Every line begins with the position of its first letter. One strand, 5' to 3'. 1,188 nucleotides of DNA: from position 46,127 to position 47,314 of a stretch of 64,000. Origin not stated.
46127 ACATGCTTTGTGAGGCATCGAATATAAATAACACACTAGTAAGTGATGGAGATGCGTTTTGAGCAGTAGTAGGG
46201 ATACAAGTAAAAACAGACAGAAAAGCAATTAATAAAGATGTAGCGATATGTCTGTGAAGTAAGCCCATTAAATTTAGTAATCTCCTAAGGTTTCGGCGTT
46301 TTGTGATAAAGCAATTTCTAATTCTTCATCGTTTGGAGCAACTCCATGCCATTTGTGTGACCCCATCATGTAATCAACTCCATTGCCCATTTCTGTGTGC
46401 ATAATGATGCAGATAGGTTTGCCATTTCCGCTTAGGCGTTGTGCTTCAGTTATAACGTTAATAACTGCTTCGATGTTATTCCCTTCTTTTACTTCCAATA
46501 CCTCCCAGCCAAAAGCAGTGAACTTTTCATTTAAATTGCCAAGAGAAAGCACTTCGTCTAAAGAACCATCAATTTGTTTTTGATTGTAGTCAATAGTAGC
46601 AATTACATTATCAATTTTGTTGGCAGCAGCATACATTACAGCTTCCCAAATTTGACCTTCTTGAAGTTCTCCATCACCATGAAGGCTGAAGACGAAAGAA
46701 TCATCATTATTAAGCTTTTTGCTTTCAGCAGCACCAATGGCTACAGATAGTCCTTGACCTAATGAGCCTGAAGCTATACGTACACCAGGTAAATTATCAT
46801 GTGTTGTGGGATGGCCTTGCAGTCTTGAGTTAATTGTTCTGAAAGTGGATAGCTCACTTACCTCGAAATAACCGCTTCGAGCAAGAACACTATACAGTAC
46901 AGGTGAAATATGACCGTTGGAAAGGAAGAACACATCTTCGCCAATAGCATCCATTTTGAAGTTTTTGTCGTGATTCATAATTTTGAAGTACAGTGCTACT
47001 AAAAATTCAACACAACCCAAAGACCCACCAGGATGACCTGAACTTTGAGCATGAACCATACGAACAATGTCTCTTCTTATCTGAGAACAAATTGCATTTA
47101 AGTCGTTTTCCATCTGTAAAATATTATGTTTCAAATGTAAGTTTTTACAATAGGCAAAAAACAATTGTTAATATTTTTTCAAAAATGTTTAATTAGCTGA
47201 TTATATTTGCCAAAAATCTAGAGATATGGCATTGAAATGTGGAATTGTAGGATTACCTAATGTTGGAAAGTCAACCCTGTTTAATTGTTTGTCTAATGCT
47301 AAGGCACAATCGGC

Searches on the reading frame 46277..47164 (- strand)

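Call 49: search_protein_families(library=pfam, proteins=[window:46277-47164:-], max_evalue=0.00001)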
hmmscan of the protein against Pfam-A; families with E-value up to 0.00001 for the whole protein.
window:46277-47164:- (296 aa): 3 families
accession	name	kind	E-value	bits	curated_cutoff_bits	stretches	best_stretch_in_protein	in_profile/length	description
PF00456.26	Transketolase_N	-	3e-48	164.9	22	1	25-283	5-269/334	Transketolase, thiamine diphosphate binding domain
PF13292.11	DXP_synthase_N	-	4.9e-13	49.4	21.2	1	19-227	15-207/274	1-deoxy-D-xylulose-5-phosphate synthase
PF00676.26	E1_dh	-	2.6e-07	30.4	22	1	130-251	98-218/300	Dehydrogenase E1 component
